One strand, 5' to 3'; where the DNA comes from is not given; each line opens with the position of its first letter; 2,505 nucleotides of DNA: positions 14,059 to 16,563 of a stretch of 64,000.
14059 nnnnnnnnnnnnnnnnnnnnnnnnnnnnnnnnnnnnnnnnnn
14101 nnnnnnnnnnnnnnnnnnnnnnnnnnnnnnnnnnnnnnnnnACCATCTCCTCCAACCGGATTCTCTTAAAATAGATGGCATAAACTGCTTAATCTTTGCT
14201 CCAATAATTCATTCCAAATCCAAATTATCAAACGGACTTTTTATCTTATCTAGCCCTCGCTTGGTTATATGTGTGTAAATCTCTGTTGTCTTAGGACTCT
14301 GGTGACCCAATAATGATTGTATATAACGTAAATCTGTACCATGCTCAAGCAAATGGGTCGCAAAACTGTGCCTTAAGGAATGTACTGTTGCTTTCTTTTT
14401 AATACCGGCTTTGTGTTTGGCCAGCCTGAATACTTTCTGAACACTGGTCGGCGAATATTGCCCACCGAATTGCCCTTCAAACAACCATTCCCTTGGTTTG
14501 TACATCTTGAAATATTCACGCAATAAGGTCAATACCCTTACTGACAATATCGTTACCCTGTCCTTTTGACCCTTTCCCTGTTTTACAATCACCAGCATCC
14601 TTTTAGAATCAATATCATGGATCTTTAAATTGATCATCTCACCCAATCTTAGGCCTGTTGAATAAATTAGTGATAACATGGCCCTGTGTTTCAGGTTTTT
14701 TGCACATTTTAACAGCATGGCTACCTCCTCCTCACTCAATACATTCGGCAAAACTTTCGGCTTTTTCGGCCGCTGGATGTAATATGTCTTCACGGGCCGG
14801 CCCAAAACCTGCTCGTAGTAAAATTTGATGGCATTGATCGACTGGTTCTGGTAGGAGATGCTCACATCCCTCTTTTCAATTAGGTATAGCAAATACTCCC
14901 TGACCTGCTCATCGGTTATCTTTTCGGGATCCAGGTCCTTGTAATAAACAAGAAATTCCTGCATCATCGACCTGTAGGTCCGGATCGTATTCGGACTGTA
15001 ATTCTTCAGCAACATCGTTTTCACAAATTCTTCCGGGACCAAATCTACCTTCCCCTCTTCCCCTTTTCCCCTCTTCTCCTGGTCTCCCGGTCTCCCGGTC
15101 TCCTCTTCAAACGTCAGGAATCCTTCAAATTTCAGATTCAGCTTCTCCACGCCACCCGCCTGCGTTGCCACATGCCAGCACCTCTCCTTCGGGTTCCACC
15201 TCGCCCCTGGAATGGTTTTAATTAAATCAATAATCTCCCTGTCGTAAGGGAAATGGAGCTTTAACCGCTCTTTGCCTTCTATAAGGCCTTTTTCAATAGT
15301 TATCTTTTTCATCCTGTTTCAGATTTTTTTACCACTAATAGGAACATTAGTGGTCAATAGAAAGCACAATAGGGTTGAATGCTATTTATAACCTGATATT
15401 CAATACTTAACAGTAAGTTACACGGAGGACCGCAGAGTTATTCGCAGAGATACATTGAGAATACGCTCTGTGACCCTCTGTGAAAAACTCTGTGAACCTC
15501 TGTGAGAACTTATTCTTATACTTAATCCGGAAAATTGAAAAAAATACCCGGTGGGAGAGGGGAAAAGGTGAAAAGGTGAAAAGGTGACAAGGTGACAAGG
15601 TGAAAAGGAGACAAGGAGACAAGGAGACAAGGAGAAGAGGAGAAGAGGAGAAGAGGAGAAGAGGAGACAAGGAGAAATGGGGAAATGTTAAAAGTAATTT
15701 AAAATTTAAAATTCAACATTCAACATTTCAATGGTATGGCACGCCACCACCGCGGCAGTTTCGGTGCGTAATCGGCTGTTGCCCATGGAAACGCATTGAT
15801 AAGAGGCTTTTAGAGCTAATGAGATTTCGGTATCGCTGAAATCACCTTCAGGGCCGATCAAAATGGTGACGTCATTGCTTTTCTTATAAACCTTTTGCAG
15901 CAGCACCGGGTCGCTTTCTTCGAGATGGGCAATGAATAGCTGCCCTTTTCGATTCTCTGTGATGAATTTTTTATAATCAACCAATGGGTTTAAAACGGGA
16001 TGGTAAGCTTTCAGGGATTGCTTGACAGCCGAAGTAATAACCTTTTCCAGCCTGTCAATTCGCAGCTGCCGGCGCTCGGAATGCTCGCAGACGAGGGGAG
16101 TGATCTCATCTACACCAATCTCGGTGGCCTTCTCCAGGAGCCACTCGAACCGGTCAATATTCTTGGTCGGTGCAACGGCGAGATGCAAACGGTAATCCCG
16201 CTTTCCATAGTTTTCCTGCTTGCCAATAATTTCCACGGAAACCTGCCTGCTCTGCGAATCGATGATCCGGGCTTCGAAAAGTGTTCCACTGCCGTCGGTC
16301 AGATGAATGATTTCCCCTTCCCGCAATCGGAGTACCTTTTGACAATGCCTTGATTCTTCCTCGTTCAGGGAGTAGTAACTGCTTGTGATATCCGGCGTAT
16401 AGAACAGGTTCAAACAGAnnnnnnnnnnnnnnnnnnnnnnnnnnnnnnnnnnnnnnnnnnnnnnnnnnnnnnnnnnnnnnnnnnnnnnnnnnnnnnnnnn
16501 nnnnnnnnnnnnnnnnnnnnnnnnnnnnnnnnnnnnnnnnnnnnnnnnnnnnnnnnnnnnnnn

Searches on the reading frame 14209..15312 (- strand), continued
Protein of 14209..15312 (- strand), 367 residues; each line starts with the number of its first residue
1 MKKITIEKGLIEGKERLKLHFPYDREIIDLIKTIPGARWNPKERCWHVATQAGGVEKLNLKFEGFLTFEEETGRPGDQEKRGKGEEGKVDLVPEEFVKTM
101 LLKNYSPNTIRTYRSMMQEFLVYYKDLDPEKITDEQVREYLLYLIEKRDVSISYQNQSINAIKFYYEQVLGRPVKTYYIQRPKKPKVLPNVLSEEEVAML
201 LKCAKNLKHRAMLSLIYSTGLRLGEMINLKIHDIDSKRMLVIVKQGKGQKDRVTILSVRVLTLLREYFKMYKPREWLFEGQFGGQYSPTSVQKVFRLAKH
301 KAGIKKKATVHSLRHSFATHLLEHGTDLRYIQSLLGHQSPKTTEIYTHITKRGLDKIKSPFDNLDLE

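Call 58: search_dna_similar(query=window:14209-15312:-, collection=plasmids, mode=protein, max_evalue=1e-40, max_rows=15)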
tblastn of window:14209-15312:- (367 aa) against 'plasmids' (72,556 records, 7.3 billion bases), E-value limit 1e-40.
Records with a match: 375; places in all: 588; records where one place covers at least 80% of the query: 7.
Best place of each record, by identity: 60-80% 1; <60% 374.
By first word of the organism name: Sinorhizobium 66; Acinetobacter 50; Rhizobium 50; Bradyrhizobium 32; Clostridium 15; Mesorhizobium 14; Paraburkholderia 10; Caballeronia 9; Burkholderia 6; Novosphingobium 6; and 64 more.
By predicted mobility (MOB-suite, as given by PLSDB): conjugative 163; non-mobilizable 122; mobilizable 90.
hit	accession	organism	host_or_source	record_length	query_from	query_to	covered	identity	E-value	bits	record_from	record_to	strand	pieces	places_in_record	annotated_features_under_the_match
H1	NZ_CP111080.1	Pontibacter kalidii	whole organism,rhizosphere soil of ...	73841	12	364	96%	46.0%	2e-92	309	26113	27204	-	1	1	tyrosine-type recombinase/integrase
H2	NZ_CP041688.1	Chryseobacterium sp. SNU WT5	Rainbow trout,Whole genome ...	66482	13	364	96%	45.6%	5e-91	305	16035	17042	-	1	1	site-specific tyrosine recombinase/integron integrase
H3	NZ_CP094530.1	Chryseobacterium oryzae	Single cell,Andong Sikhe (Andong rice ...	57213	14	364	96%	45.7%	2e-90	304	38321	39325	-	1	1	site-specific integrase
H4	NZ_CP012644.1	Rufibacter tibetensis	soil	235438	10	364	97%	44.2%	2e-90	303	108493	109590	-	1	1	tyrosine-type recombinase/integrase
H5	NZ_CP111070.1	Chondrinema litorale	Seaweed,red alga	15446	76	366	79%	52.1%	2e-97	324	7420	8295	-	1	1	site-specific integrase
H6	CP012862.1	Persicobacter sp. JZB09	cell culture,soil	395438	2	366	99%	39.8%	3e-82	280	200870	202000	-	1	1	record has no annotation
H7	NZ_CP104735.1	Acinetobacter baylyi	pig,mixed culture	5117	130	366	65%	59.5%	3e-88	297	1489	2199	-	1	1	tyrosine-type recombinase/integrase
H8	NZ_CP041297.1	Acinetobacter indicus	cow,cell culture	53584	130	366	65%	59.5%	4e-88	297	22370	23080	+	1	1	tyrosine-type recombinase/integrase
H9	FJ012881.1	uncultured bacterium HH1107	-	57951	130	366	65%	59.5%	4e-88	297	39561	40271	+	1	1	tpnF: TnpF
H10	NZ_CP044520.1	Acinetobacter baumannii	duck,feces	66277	130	366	65%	59.5%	4e-88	297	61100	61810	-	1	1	tyrosine-type recombinase/integrase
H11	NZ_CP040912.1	Acinetobacter pittii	Homo sapiens,Wound secretion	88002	130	366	65%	59.5%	4e-88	297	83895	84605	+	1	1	tyrosine-type recombinase/integrase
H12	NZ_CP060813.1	Acinetobacter variabilis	a feces sample of chicken origin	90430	130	366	65%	59.5%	4e-88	297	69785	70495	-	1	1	tyrosine-type recombinase/integrase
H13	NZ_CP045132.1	Acinetobacter indicus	cow,cow feces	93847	130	366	65%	59.5%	4e-88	297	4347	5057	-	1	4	tyrosine-type recombinase/integrase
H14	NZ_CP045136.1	Acinetobacter indicus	Cows,cow feces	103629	130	366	65%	59.5%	4e-88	297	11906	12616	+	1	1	tyrosine-type recombinase/integrase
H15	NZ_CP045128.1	Acinetobacter indicus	cow,cow feces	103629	130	366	65%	59.5%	4e-88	297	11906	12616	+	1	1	tyrosine-type recombinase/integrase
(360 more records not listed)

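Call 60: get_annotated_region(hit=H8, flank=5000)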
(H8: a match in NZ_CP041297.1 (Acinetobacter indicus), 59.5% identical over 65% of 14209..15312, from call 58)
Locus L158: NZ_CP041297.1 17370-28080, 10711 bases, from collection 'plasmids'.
description: Acinetobacter indicus strain 80-1-2 plasmid p80-1-2-tetX3, complete sequence
organism: Acinetobacter indicus (NCBI taxid 756892)
taxonomy: Bacteria; Pseudomonadota; Gammaproteobacteria; Moraxellales; Moraxellaceae; Acinetobacter; Acinetobacter indicus
host: -; source: cow,cell culture; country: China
typing (MOB-suite, as given by PLSDB): mobilizable; relaxase MOBP
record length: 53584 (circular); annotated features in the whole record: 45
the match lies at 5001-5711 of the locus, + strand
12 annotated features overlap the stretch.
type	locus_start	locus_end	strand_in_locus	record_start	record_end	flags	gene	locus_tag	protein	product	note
CDS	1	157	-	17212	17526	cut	-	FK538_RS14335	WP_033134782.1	BrnA antitoxin family protein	-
CDS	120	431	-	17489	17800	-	-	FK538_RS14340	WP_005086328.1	BrnT family toxin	-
CDS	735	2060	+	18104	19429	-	-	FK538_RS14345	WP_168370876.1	ISNCY family transposase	-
CDS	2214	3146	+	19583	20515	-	-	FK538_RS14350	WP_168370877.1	tetratricopeptide repeat protein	-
CDS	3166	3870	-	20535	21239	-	-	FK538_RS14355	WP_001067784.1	IS6-like element IS1006 family transposase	GO:0006313 - DNA transposition [Evidence IEA]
CDS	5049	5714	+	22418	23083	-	-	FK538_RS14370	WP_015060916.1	tyrosine-type recombinase/integrase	GO:0015074 - DNA integration [Evidence IEA]; GO:0006310 - DNA recombination [Evidence IEA]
CDS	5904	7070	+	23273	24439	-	-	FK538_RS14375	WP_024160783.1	tetracycline-inactivating monooxygenase Tet(X3)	-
predicted_resistance_gene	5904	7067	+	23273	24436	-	tet(X3)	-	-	tetracycline-inactivating monooxygenase Tet(X3)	predicted by amrfinderplus; class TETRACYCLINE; identity 100.0%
CDS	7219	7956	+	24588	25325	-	-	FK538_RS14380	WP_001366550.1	recombinase family protein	GO:0006310 - DNA recombination [Evidence IEA]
CDS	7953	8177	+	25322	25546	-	-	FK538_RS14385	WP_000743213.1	hypothetical protein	-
CDS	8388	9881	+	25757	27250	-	-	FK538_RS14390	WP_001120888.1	IS91-like element ISVsa3 family transposase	GO:0006313 - DNA transposition [Evidence IEA]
predicted_resistance_gene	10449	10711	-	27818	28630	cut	sul2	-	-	sulfonamide-resistant dihydropteroate synthase Sul2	predicted by amrfinderplus; class SULFONAMIDE; identity 100.0%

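Call 61: get_annotated_region(hit=H2, flank=9000)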
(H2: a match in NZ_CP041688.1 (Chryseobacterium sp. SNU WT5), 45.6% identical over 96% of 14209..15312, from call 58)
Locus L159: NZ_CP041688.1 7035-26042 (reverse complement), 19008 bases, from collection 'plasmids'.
description: Chryseobacterium sp. SNU WT5 plasmid unnamed1, complete sequence
organism: Chryseobacterium sp. SNU WT5 (NCBI taxid 2594269)
taxonomy: Bacteria; Bacteroidota; Flavobacteriia; Flavobacteriales; Weeksellaceae; Chryseobacterium; Chryseobacterium sp. SNU WT5
host: -; source: Rainbow trout,Whole genome sequence,kidney; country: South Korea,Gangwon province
typing (MOB-suite, as given by PLSDB): non-mobilizable
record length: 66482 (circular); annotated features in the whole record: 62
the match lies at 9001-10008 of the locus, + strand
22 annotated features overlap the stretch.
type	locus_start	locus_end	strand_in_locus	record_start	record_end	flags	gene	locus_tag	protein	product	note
CDS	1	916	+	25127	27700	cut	cphA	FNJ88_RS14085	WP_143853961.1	cyanophycin synthetase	GO:0051235 - maintenance of location [Evidence IEA]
CDS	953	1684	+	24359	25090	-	-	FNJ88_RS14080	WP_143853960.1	DUF3891 family protein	-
CDS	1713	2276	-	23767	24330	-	-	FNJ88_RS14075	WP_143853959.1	recombinase family protein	GO:0006310 - DNA recombination [Evidence IEA]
CDS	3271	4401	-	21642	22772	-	-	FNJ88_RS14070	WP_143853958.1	hypothetical protein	-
CDS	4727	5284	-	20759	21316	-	-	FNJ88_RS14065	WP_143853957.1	hypothetical protein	-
CDS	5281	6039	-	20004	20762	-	-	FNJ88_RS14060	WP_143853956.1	ParA family protein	-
CDS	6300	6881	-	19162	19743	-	-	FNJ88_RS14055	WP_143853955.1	hypothetical protein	-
CDS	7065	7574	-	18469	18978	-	-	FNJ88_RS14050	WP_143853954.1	hypothetical protein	-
CDS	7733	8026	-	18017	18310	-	-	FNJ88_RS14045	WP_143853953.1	hypothetical protein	-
CDS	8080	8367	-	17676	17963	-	-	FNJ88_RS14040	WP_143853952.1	DUF6876 family protein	-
CDS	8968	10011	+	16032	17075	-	-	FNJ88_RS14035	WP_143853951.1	site-specific tyrosine recombinase/integron integrase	-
CDS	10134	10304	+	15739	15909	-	-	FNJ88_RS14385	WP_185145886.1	hypothetical protein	-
CDS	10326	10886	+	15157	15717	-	-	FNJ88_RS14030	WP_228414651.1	Crp/Fnr family transcriptional regulator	GO:0006355 - regulation of DNA-templated transcription [Evidence IEA]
CDS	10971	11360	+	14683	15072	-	-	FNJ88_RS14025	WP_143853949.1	RidA family protein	-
CDS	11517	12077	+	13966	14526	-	-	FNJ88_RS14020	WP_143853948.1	hypothetical protein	-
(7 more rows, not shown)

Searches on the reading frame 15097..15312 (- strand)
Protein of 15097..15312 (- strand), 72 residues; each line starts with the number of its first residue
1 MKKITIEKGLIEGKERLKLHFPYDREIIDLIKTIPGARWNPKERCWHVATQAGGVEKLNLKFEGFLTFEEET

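Call 48: predict_structure(alignment_id=A2)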
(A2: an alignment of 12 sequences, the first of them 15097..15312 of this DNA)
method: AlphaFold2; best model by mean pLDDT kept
length: 72 residues; sequences in the alignment: 12
mean_pLDDT: 90.3   pTM: 0.75
mean pLDDT of the five models: 90.3, 88.5, 88.3, 87.8, 87.3
residues with pLDDT >= 90: 48; 70-90: 23; 50-70: 1; < 50: 0
segments of 3 or more residues with pLDDT < 50: none
pLDDT, mean of each block of 10 residues (from residue 1): 91 89 93 92 90 88 93 72
secondary structure, 60 per line:
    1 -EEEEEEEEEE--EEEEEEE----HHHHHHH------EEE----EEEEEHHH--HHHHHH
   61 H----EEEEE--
elements in order: E2-11 E14-20 H25-31 E38-40 E45-49 H55-61 E66-70

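Call 53: fold_search(model_id=the predicted structure, library=pdb)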
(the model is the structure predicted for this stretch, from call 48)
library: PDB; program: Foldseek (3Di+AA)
matches with E <= 10: 717; with E <= 0.001: 0
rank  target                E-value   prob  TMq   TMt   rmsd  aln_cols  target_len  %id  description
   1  4o66_C                1.3e-01  0.75  0.47  0.48   7.7        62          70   16  Crystal Structure of SMARCAL1 HARP substrate recognition domain (released 2014-05-14)
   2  4o66_A                1.5e-01  0.72  0.47  0.50   7.7        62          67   16  Crystal Structure of SMARCAL1 HARP substrate recognition domain (released 2014-05-14)
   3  3thz_A                3.4e-01  0.11  0.31  0.04   8.7        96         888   14  Human MutSbeta complexed with an IDL of 6 bases (Loop6) and ADP (released 2011-12-21)
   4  8omo_A                3.6e-01  0.15  0.35  0.06   8.9        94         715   11  DNA-unbound MutSbeta-ATP complex (bent clamp form) (released 2023-05-24)
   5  3thx_A                4.4e-01  0.12  0.33  0.05   8.6        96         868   14  Human MutSbeta complexed with an IDL of 3 bases (Loop3) and ADP (released 2011-12-21)
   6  3epu_B                5.0e-01  0.08  0.21  0.17  10.9        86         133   10  Crystal Structure of STM2138, a novel virulence chaperone in Salmonella (released 2009-09-29)
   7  6we7                  5.7e-01  0.12  0.34  0.22  10.6        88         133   14  HIV Integrase core domain in complex with inhibitor 3-methyl-2-{5-methyl-2-[2-(thiophen-2-yl)ethynyl]-1- benzofuran-3-yl (released 2021-04-07)
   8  4tma_A                6.1e-01  0.16  0.38  0.09   5.6        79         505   19  Crystal structure of gyrase bound to its inhibitor YacG (released 2014-07-23)
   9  3thw_A                6.1e-01  0.08  0.30  0.04   9.1        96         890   14  Human MutSbeta complexed with an IDL of 4 bases (Loop4) and ADP (released 2011-12-21)
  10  7zs9_X                7.0e-01  0.11  0.27  0.12  10.7        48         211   17  Yeast RNA polymerase II transcription pre-initiation complex with the +1 nucleosome (complex A) (released 2022-11-16)
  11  8rb2_A                7.0e-01  0.08  0.30  0.04   9.7        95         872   10  The crystal structure of DNA-bound human MutSbeta (MSH2_E749A/MSH3_E976A) in the canonical mismatch bound conformation (released 2025-06-11)
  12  8qy7                  7.5e-01  0.08  0.23  0.03  10.3        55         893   11  Zorya anti-bacteriophage defense system ZorD apo form (released 2024-11-06)
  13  2o8b_A                8.5e-01  0.08  0.31  0.05  10.0        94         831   10  human MutSalpha (MSH2/MSH6) bound to ADP and a G T mispair (released 2007-06-05)
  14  8raw_A                9.1e-01  0.10  0.34  0.05   8.0        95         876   12  The crystal structure of DNA-bound human MutSbeta (MSH2/MSH3_G901D) in the canonical mismatch bound conformation with  (released 2025-06-11)
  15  8rav_A                9.1e-01  0.08  0.31  0.05   8.2        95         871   10  The crystal structure of DNA-bound human MutSbeta (MSH2/MSH3) in the canonical mismatch bound conformation with ADP bo (released 2025-06-11)
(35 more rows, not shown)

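Call 77: find_homologous_proteins(query=window:15097-15312:-, max_evalue=0.001)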
Query window:15097-15312:- (72 aa): 7 proteins with E <= 0.001 among 7 candidates.
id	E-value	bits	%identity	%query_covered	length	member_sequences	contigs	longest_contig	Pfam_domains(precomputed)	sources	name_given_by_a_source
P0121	5.9e-29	117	75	96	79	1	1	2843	-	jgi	jgi:hypothetical protein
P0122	1.4e-28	116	79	97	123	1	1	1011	-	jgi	jgi:hypothetical protein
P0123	1.9e-26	109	76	94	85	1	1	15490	-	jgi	jgi:hypothetical protein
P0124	2.0e-25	106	74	96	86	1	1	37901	-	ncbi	-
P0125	1.5e-24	103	70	96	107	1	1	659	-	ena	-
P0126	7.9e-24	101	78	81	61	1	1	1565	-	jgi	jgi:hypothetical protein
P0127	3.1e-23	99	68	99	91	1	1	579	-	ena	-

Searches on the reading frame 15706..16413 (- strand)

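Call 41: search_protein_families(library=pfam, proteins=[window:15706-16413:-], max_evalue=0.01)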
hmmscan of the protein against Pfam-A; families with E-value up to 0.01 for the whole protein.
window:15706-16413:- (235 aa): 2 families
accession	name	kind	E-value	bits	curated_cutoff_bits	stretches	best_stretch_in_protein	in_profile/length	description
PF04452.19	Methyltrans_RNA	-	5.4e-40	137.1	23.9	1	74-228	5-164/165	RNA methyltransferase domain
PF20260.4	PUA_4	-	2.1e-12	47.4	23.9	1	16-63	1-48/48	RNA methyltransferase PUA domain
